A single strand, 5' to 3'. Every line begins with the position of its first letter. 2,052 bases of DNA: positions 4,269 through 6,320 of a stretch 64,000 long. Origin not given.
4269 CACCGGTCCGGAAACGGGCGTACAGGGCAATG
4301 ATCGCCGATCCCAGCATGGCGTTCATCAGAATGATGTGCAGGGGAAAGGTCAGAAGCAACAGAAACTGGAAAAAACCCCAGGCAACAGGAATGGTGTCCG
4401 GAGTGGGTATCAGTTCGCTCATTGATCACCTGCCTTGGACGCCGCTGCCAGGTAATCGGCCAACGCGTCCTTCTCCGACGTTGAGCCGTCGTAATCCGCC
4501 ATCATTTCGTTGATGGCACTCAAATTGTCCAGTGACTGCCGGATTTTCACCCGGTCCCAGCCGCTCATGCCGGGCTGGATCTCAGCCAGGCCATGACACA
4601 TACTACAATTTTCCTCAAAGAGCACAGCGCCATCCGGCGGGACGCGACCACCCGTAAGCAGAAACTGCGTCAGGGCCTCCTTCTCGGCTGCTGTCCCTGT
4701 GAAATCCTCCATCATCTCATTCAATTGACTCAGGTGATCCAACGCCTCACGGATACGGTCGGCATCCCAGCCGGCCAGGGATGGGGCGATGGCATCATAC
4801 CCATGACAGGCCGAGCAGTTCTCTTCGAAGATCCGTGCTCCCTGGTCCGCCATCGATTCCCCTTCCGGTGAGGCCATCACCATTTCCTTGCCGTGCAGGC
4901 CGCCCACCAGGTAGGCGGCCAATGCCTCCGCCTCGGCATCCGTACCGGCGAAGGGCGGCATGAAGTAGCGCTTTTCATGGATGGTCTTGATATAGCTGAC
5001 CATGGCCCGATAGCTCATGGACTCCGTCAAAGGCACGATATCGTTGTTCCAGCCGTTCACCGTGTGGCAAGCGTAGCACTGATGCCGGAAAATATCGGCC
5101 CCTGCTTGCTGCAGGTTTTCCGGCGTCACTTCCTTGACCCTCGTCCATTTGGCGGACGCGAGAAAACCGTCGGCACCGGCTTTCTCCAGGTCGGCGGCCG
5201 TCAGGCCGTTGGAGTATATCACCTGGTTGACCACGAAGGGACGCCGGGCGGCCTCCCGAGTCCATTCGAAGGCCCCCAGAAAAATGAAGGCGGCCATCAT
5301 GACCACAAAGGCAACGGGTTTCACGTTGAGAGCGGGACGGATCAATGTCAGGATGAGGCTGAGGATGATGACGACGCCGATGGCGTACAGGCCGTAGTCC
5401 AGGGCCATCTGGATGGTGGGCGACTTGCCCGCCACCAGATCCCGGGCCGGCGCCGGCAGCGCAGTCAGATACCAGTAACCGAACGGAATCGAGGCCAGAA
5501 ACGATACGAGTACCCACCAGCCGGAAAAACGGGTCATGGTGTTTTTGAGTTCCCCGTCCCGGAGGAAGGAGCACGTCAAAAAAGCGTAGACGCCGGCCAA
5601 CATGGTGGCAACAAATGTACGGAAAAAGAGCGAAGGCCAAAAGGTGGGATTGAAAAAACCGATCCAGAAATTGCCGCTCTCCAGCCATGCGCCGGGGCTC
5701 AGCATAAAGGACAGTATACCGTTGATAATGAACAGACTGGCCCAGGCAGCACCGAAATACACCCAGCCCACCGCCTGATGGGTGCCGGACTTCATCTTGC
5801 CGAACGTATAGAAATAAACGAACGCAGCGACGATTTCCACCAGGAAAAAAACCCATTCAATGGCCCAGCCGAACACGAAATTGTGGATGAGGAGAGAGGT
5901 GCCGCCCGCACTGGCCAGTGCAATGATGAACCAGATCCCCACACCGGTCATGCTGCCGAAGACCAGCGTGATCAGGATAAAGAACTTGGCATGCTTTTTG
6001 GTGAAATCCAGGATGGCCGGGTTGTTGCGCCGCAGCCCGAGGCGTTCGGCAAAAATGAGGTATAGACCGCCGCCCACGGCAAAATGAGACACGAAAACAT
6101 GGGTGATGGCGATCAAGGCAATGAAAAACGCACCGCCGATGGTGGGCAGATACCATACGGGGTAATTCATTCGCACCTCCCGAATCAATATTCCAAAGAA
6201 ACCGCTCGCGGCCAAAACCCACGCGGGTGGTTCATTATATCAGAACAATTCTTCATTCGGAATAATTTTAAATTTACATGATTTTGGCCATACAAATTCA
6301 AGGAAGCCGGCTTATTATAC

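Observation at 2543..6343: Cytochrome bd-family subunit I fused to a tri-haem cytochrome c domain, lacking a Q-loop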

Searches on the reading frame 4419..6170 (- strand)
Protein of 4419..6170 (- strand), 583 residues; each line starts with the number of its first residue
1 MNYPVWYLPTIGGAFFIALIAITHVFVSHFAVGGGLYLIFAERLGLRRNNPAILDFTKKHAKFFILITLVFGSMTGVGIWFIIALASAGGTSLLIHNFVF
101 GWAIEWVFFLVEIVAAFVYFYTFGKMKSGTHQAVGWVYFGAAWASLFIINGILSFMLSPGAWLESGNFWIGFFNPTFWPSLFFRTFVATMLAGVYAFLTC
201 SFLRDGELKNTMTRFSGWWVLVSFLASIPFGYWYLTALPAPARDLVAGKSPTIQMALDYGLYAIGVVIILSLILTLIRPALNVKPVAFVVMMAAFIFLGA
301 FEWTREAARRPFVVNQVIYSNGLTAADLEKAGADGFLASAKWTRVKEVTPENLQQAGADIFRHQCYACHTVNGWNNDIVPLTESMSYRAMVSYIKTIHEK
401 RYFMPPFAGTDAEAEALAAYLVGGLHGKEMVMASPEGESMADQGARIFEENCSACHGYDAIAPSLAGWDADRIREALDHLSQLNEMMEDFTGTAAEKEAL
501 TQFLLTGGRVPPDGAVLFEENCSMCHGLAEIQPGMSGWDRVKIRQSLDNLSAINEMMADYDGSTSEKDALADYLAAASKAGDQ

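Call 3: search_protein_families(library=pfam, proteins=[window:4419-6170:-], max_evalue=0.01)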
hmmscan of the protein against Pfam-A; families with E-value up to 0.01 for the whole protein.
window:4419-6170:- (583 aa): 6 families
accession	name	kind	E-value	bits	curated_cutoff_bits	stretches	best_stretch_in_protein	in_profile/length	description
PF13442.11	Cytochrome_CBB3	-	2.6e-28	98.6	27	3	441-504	3-68/68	Cytochrome C oxidase, cbb3-type, subunit III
PF00034.26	Cytochrom_C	-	4.7e-15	57.1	21.3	1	442-497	2-62/90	Cytochrome c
PF01654.22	Cyt_bd_oxida_I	-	2.7e-07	29.9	26.2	1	17-231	6-230/418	Cytochrome bd terminal oxidase subunit I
PF22113.1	Mtrc-MtrF_II-IV_dom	-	9e-05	22.5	30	1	363-528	29-165/176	Outer membrane cytochrome MtrC/MtrF-like, domains II/IV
PF14495.11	Cytochrom_C550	-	0.00014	22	27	0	440-456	25-41/136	Cytochrome c-550 domain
PF02167.20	Cytochrom_C1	-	0.00045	20.4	22.8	0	443-462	17-36/219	Cytochrome C1 family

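Call 4: search_protein_families(library=ncbifam, proteins=[window:4419-6170:-], max_evalue=0.01)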
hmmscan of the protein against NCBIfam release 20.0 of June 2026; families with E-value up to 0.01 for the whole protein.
window:4419-6170:- (583 aa): 14 families
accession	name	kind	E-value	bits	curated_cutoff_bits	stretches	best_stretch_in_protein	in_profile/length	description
NF045774.1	cytochro_C551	exception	2.2e-09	37.2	118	0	351-421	36-106/110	cytochrome c551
NF045773.1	cytochro_C550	exception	2.5e-09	37.1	125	0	347-422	43-117/118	cytochrome c550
NF050122.1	bc1_QcrC_actin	exception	2.6e-09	36.8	200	1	411-461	104-156/253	cytochrome bc1 complex diheme cytochrome c subunit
TIGR00782.1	ccoP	equivalog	4.8e-09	35.9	179.95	1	354-460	107-222/285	cytochrome-c oxidase, cbb3-type subunit III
NF045930.1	Cytc6PetJCyano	equivalog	4.8e-08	32.9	135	0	433-456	20-43/110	cytochrome c6 PetJ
NF040606.1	CytoC_perox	subfamily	1e-07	31.5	150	0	438-459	295-316/524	di-heme-cytochrome C peroxidase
TIGR04494.1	c550_PedF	equivalog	2.3e-07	30.8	122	0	440-465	50-75/133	cytochrome c-550 PedF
NF052246.1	SorB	equivalog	1.8e-05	24.7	93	0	511-576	17-78/80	SorB family sulfite dehydrogenase c-type cytochrome subunit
TIGR02603.1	CxxCH_TIGR02603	domain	2.7e-05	24.2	68.15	0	356-383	5-33/134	putative heme-binding domain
TIGR03872.1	cytochrome_MoxG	equivalog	0.0003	20.9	147.8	0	438-460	41-63/133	cytochrome c(L), periplasmic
NF011054.0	PRK14486.1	equivalog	0.00047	19.8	447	0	442-460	216-234/294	putative bifunctional cbb3-type cytochrome c oxidase subunit II/cytochrome c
TIGR03045.1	PS_II_C550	equivalog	0.0014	18.3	177.75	0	439-456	49-66/159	photosystem II cytochrome c-550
TIGR03046.1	PS_II_psbV2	equivalog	0.0027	17.3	148.35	0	443-457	59-73/157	photosystem II cytochrome PsbV2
TIGR01904.2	GSu_C4xC__C2xCH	domain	0.0071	16.1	27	0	449-461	49-61/73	CxxxxCH/CxxCH domain c-type cytochrome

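Call 6: find_homologous_proteins(query=window:4419-6170:-, max_evalue=0.00001)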
Query window:4419-6170:- (583 aa): 6311 proteins with E <= 0.00001 among 8000 candidates; the best 120 are listed.
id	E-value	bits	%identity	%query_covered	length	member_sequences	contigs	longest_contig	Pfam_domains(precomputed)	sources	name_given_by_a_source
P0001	0.0e+0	1338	100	100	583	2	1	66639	PF13442.12,PF00034.27,PF01654.23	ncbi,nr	ncbi:MAG: c-type cytochrome [Acidobacteria bacterium]|nr:c-type cytochrome [Acidobacteriota bacteriu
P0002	8.9e-246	835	58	99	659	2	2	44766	PF13442.12,PF00034.27,PF01654.23,PF22113.2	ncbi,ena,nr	ncbi:MAG: hypothetical protein C0621_07485 [Desulfuromonas sp.]|nr:MAG: hypothetical protein C0621_0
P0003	8.8e-230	783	54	100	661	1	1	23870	PF14376.12,PF14495.12,PF13442.12,PF00034.27,PF01654.23,PF22113.2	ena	-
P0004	6.8e-229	780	57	98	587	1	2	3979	PF14495.12,PF13442.12,PF00034.27,PF01654.23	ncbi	-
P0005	7.6e-229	779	58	98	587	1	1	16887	PF14495.12,PF13442.12,PF00034.27,PF01654.23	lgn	-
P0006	6.4e-228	776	56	100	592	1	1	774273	PF13442.12,PF00034.27,PF01654.23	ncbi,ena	-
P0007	8.6e-228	776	57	99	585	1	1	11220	PF14376.12,PF14495.12,PF02167.21,PF13442.12,PF00034.27,PF01654.23,PF22113.2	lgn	-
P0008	9.0e-227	773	55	99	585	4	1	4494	PF14495.12,PF02167.21,PF13442.12,PF00034.27,PF01654.23,PF22113.2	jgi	-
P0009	2.2e-226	771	56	99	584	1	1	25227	PF14495.12,PF13442.12,PF00034.27,PF01654.23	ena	-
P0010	2.6e-226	771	57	99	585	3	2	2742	PF14495.12,PF02167.21,PF13442.12,PF00034.27,PF01654.23,PF22113.2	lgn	-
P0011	2.8e-226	771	56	98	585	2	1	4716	PF14495.12,PF02167.21,PF13442.12,PF00034.27,PF01654.23,PF22113.2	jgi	jgi:mono/diheme cytochrome c family protein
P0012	5.1e-226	770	55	98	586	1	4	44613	PF14495.12,PF02167.21,PF13442.12,PF00034.27,PF01654.23,PF22113.2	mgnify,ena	mgnify:CR=1 FL=1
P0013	7.7e-226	769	56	99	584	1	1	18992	PF14495.12,PF13442.12,PF00034.27,PF01654.23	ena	-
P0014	1.2e-225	769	57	98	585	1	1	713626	PF13442.12,PF00034.27,PF01654.23,PF22113.2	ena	-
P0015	1.7e-225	768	56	99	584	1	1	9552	PF14495.12,PF13442.12,PF00034.27,PF01654.23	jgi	jgi:mono/diheme cytochrome c family protein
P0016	1.9e-225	768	56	98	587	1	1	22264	PF13442.12,PF00034.27,PF01654.23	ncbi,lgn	-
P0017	2.5e-225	768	56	99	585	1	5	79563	PF14495.12,PF02167.21,PF13442.12,PF00034.27,PF01654.23,PF22113.2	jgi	jgi:mono/diheme cytochrome c family protein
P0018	3.1e-225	768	58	98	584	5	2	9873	PF14495.12,PF13442.12,PF00034.27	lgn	-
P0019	3.1e-225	767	55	99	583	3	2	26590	PF14495.12,PF02167.21,PF13442.12,PF00034.27,PF01654.23,PF22113.2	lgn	-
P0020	4.1e-225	767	56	98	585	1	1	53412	PF14495.12,PF02167.21,PF13442.12,PF00034.27,PF01654.23,PF22113.2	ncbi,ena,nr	ncbi:MAG: c-type cytochrome [Geobacter sp.]|nr:c-type cytochrome [Geobacter sp.]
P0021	5.8e-225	767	56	99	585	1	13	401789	PF14495.12,PF02167.21,PF13442.12,PF00034.27,PF01654.23,PF22113.2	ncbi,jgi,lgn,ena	ncbi:MAG: c-type cytochrome [Trichlorobacter sp.]|jgi:mono/diheme cytochrome c family protein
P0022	6.5e-225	766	57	100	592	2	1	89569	PF13442.12,PF00034.27,PF01654.23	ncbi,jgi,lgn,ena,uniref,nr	ncbi:c-type cytochrome [uncultured Desulfuromonas sp.]|uniref:c-type cytochrome n=1 Tax=uncultured D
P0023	1.7e-224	765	56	98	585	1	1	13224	PF14495.12,PF02167.21,PF13442.12,PF00034.27,PF01654.23,PF22113.2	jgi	jgi:mono/diheme cytochrome c family protein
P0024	1.8e-224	765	54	99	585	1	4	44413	PF14495.12,PF02167.21,PF13442.12,PF00034.27,PF01654.23,PF22113.2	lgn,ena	-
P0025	1.9e-224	765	56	99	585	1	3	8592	PF14495.12,PF02167.21,PF13442.12,PF00034.27,PF01654.23,PF22113.2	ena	-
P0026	2.7e-224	764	56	100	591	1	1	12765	PF14495.12,PF13442.12,PF00034.27,PF01654.23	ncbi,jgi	-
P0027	2.9e-224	764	56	98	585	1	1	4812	PF14495.12,PF13442.12,PF00034.27,PF01654.23,PF22113.2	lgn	-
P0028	3.1e-224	764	56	99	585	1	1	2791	PF14495.12,PF13442.12,PF00034.27,PF01654.23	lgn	-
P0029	3.5e-224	764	56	98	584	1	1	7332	PF14495.12,PF02167.21,PF13442.12,PF00034.27,PF01654.23,PF22113.2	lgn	-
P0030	6.6e-224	763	56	98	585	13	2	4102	PF14495.12,PF02167.21,PF13442.12,PF00034.27,PF01654.23,PF22113.2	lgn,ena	-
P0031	7.0e-224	763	55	99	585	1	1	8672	PF14495.12,PF02167.21,PF13442.12,PF00034.27,PF01654.23,PF22113.2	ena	-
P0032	7.7e-224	763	56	98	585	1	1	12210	PF14495.12,PF02167.21,PF13442.12,PF00034.27,PF01654.23,PF22113.2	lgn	-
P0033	8.4e-224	763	56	100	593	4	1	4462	PF13442.12,PF00034.27,PF01654.23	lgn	-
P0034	8.5e-224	763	56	100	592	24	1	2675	PF13442.12,PF00034.27,PF01654.23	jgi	-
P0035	1.2e-223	762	55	99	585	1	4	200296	PF14495.12,PF02167.21,PF13442.12,PF00034.27,PF01654.23,PF22113.2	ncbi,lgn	-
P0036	1.2e-223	762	55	99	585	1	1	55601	PF14495.12,PF02167.21,PF13442.12,PF00034.27,PF01654.23,PF22113.2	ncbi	-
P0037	1.5e-223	762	55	99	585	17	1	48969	PF14495.12,PF02167.21,PF13442.12,PF00034.27,PF01654.23,PF22113.2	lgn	-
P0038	1.5e-223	762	56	98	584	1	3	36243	PF14495.12,PF02167.21,PF13442.12,PF00034.27,PF01654.23,PF22113.2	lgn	-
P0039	1.6e-223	762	55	98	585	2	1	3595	PF14495.12,PF02167.21,PF13442.12,PF00034.27,PF01654.23,PF22113.2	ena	-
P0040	2.0e-223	762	56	100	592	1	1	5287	PF13442.12,PF00034.27,PF01654.23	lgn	-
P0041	3.2e-223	761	55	100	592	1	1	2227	PF14495.12,PF13442.12,PF00034.27,PF01654.23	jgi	jgi:mono/diheme cytochrome c family protein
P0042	3.7e-223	761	57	98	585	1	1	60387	PF13442.12,PF00034.27,PF01654.23,PF22113.2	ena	-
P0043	4.3e-223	760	56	100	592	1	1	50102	PF14495.12,PF13442.12,PF00034.27,PF01654.23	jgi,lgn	jgi:mono/diheme cytochrome c family protein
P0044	4.4e-223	760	55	99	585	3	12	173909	PF14495.12,PF02167.21,PF13442.12,PF00034.27,PF01654.23,PF22113.2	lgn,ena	-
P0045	4.7e-223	760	55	99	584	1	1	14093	PF14495.12,PF13442.12,PF00034.27,PF01654.23,PF22113.2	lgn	-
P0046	4.7e-223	760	56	99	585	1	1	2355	PF14495.12,PF02167.21,PF13442.12,PF00034.27,PF01654.23,PF22113.2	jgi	-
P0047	7.5e-223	760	56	99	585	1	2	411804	PF14495.12,PF13442.12,PF00034.27,PF01654.23,PF22113.2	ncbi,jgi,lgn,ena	-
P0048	9.4e-223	759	56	99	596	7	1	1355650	PF14495.12,PF13442.12,PF00034.27,PF01654.23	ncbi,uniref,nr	ncbi:c-type cytochrome [Desulfuromonas sp. KJ2020]|uniref:c-type cytochrome n=1 Tax=Desulfuromonas s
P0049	1.8e-222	758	54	99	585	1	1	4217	PF14495.12,PF02167.21,PF13442.12,PF00034.27,PF01654.23,PF22113.2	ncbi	-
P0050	2.2e-222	758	56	99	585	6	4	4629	PF14495.12,PF02167.21,PF13442.12,PF00034.27,PF01654.23,PF22113.2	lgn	-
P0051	2.7e-222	758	56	100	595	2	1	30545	PF13442.12,PF00034.27,PF01654.23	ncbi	-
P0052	3.0e-222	758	55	98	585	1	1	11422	PF14495.12,PF02167.21,PF13442.12,PF00034.27,PF01654.23,PF22113.2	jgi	jgi:mono/diheme cytochrome c family protein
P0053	3.3e-222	758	55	100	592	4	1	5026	PF14495.12,PF13442.12,PF00034.27,PF01654.23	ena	-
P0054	3.5e-222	757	54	99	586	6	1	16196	PF14495.12,PF02167.21,PF13442.12,PF00034.27,PF01654.23,PF22113.2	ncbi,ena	-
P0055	3.5e-222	757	54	98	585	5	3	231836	PF14495.12,PF02167.21,PF13442.12,PF00034.27,PF01654.23,PF22113.2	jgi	jgi:mono/diheme cytochrome c family protein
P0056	3.9e-222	757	55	99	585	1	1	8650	PF14495.12,PF02167.21,PF13442.12,PF00034.27,PF01654.23,PF22113.2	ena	-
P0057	3.9e-222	757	57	99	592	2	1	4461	PF09699.16,PF13442.12,PF00034.27,PF01654.23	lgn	-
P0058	3.9e-222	757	55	99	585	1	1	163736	PF14495.12,PF02167.21,PF13442.12,PF00034.27,PF01654.23,PF22113.2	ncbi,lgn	-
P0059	4.9e-222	757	56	99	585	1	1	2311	PF14495.12,PF13442.12,PF00034.27,PF01654.23,PF22113.2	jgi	-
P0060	5.0e-222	757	56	100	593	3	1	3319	PF14495.12,PF13442.12,PF00034.27,PF01654.23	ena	-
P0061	5.2e-222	757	54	99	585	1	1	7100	PF14495.12,PF13442.12,PF00034.27,PF01654.23,PF22113.2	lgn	-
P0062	6.5e-222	757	56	100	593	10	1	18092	PF14495.12,PF13442.12,PF00034.27,PF01654.23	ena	-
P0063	6.8e-222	756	56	99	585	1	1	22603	PF14495.12,PF13442.12,PF00034.27,PF01654.23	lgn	-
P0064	6.9e-222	756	56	98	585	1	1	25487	PF14495.12,PF02167.21,PF13442.12,PF00034.27,PF01654.23,PF22113.2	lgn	-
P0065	7.3e-222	756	55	99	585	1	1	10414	PF14495.12,PF02167.21,PF13442.12,PF00034.27,PF01654.23,PF22113.2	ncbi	-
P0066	8.0e-222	756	55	100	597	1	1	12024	PF14495.12,PF13442.12,PF00034.27,PF01654.23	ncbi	-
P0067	8.3e-222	756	56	98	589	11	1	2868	PF14495.12,PF13442.12,PF00034.27,PF01654.23,PF22113.2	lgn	-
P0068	1.1e-221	756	55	99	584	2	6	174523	PF14495.12,PF13442.12,PF00034.27,PF22113.2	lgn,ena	-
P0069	1.4e-221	755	55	99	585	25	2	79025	PF14495.12,PF02167.21,PF13442.12,PF00034.27,PF01654.23,PF22113.2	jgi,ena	-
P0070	1.5e-221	755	56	100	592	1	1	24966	PF13442.12,PF00034.27,PF01654.23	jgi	jgi:mono/diheme cytochrome c family protein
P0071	2.1e-221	755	57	100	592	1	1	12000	PF14495.12,PF13442.12,PF00034.27,PF01654.23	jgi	jgi:mono/diheme cytochrome c family protein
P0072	3.9e-221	754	56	100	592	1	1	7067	PF14495.12,PF13442.12,PF00034.27,PF01654.23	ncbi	ncbi:MAG TPA: c-type cytochrome [Desulfuromonadaceae bacterium]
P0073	4.0e-221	754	56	99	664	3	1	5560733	PF14495.12,PF13442.12,PF00034.27,PF01654.23,PF22113.2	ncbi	-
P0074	4.4e-221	754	54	99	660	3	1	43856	PF14495.12,PF13442.12,PF00034.27,PF01654.23,PF22113.2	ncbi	-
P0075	6.8e-221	753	54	100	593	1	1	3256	PF14495.12,PF13442.12,PF00034.27,PF01654.23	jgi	jgi:mono/diheme cytochrome c family protein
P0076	1.0e-220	753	55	98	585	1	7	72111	PF14495.12,PF02167.21,PF13442.12,PF00034.27,PF01654.23,PF22113.2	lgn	-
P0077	1.8e-220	752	55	98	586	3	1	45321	PF14495.12,PF13442.12,PF00034.27,PF01654.23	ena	-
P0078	3.7e-220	751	55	99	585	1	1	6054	PF14495.12,PF13442.12,PF00034.27,PF01654.23,PF22113.2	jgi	jgi:mono/diheme cytochrome c family protein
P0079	4.4e-220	750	54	99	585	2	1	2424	PF14495.12,PF02167.21,PF13442.12,PF00034.27,PF01654.23,PF22113.2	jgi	jgi:mono/diheme cytochrome c family protein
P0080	4.5e-220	750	55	99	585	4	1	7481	PF14495.12,PF02167.21,PF13442.12,PF00034.27,PF01654.23,PF22113.2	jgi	jgi:mono/diheme cytochrome c family protein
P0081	6.1e-220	750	56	98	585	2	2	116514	PF14495.12,PF13442.12,PF00034.27,PF01654.23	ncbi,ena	-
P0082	2.1e-219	748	55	100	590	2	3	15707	PF14495.12,PF13442.12,PF00034.27,PF01654.23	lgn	-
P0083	2.3e-219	748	54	99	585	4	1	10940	PF14495.12,PF13442.12,PF00034.27,PF01654.23,PF22113.2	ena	-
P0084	4.7e-219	747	54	100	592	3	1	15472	PF14495.12,PF13442.12,PF00034.27,PF01654.23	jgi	jgi:mono/diheme cytochrome c family protein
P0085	4.8e-219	747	55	100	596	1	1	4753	PF14495.12,PF13442.12,PF00034.27,PF01654.23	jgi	-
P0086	4.9e-219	747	55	100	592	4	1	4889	PF13442.12,PF00034.27,PF01654.23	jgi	jgi:mono/diheme cytochrome c family protein/cytochrome bd-type quinol oxidase subunit 1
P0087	6.4e-219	747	54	99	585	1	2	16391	PF14495.12,PF02167.21,PF13442.12,PF00034.27,PF01654.23,PF22113.2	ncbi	-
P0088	7.3e-219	746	55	98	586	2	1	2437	PF14495.12,PF13442.12,PF00034.27,PF01654.23,PF22113.2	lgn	-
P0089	8.2e-219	746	55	100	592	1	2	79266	PF14495.12,PF13442.12,PF00034.27,PF01654.23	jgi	jgi:mono/diheme cytochrome c family protein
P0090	1.0e-218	746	55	98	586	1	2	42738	PF14495.12,PF13442.12,PF00034.27,PF01654.23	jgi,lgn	jgi:mono/diheme cytochrome c family protein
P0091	1.5e-218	745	56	98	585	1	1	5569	PF14495.12,PF02167.21,PF13442.12,PF00034.27,PF01654.23,PF22113.2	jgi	-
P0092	1.8e-218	745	55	100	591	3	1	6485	PF13442.12,PF00034.27,PF01654.23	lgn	-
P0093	1.8e-218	745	55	98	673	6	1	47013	PF14495.12,PF02167.21,PF13442.12,PF00034.27,PF22113.2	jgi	jgi:mono/diheme cytochrome c family protein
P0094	2.5e-218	745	56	100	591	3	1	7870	PF14495.12,PF13442.12,PF00034.27,PF01654.23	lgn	-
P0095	3.2e-218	744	56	98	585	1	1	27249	PF14495.12,PF02167.21,PF13442.12,PF00034.27,PF01654.23,PF22113.2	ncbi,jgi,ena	-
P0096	3.6e-218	744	54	100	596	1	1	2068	PF14495.12,PF13442.12,PF00034.27,PF01654.23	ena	-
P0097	4.0e-218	744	54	100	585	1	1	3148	PF14495.12,PF13442.12,PF00034.27,PF01654.23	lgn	-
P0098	5.8e-218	743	55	98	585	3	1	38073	PF14495.12,PF13442.12,PF00034.27,PF01654.23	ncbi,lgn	-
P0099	5.8e-218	743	54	97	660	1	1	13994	PF14495.12,PF13442.12,PF00034.27,PF01654.23,PF22113.2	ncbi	-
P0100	9.2e-218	743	55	100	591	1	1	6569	PF13442.12,PF00034.27,PF01654.23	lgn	-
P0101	1.0e-217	743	54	98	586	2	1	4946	PF14495.12,PF13442.12,PF00034.27,PF01654.23,PF22113.2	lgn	-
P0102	1.1e-217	743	55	98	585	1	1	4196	PF13442.12,PF00034.27,PF01654.23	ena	-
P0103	3.0e-217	741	56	100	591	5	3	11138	PF14495.12,PF13442.12,PF00034.27,PF01654.23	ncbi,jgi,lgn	jgi:mono/diheme cytochrome c family protein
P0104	3.9e-217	741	55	98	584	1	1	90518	PF14376.12,PF14495.12,PF13442.12,PF00034.27,PF01654.23,PF22113.2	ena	-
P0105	8.6e-217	740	54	100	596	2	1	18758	PF14495.12,PF13442.12,PF00034.27,PF01654.23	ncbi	-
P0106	1.0e-216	739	55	98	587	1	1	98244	PF13442.12,PF00034.27,PF01654.23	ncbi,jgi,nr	ncbi:MAG: hypothetical protein GXO69_05460 [Acidobacteria bacterium]|nr:hypothetical protein [Acidob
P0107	1.5e-216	739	53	100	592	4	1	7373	PF14495.12,PF13442.12,PF00034.27,PF01654.23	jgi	jgi:mono/diheme cytochrome c family protein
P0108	2.4e-216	738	54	100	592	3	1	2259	PF14495.12,PF13442.12,PF00034.27,PF01654.23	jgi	jgi:mono/diheme cytochrome c family protein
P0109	3.1e-216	738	54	100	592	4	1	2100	PF13442.12,PF00034.27,PF01654.23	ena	-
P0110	3.1e-216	738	53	98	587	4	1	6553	PF14495.12,PF13442.12,PF00034.27,PF01654.23,PF22113.2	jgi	jgi:mono/diheme cytochrome c family protein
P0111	3.4e-216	738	56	98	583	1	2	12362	PF14495.12,PF13442.12,PF00034.27,PF01654.23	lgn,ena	-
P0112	4.9e-216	737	55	100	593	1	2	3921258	PF14495.12,PF13442.12,PF00034.27,PF01654.23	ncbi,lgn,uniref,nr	ncbi:c-type cytochrome [Geobacter sp. AOG2]|uniref:c-type cytochrome n=1 Tax=Geobacter sp. AOG2 TaxI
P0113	8.0e-216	736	54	100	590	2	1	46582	PF13442.12,PF00034.27,PF01654.23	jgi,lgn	-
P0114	9.0e-216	736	55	99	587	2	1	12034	PF13442.12,PF00034.27,PF01654.23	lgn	-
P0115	9.1e-216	736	56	98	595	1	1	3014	PF13442.12,PF00034.27,PF01654.23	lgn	-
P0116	2.9e-215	735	55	100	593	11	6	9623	PF14495.12,PF13442.12,PF00034.27,PF01654.23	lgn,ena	-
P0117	3.3e-215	734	56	98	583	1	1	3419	PF14495.12,PF13442.12,PF00034.27,PF01654.23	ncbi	-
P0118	5.9e-215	734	54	99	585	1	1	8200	PF14495.12,PF13442.12,PF00034.27,PF01654.23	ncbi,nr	ncbi:MAG: c-type cytochrome [Desulfuromonadaceae bacterium]|nr:c-type cytochrome [Desulfuromonadacea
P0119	6.0e-215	734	54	100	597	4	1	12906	PF14495.12,PF13442.12,PF00034.27,PF01654.23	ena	-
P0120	8.7e-215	733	53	98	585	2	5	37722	PF14495.12,PF13442.12,PF00034.27,PF01654.23,PF22113.2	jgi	jgi:mono/diheme cytochrome c family protein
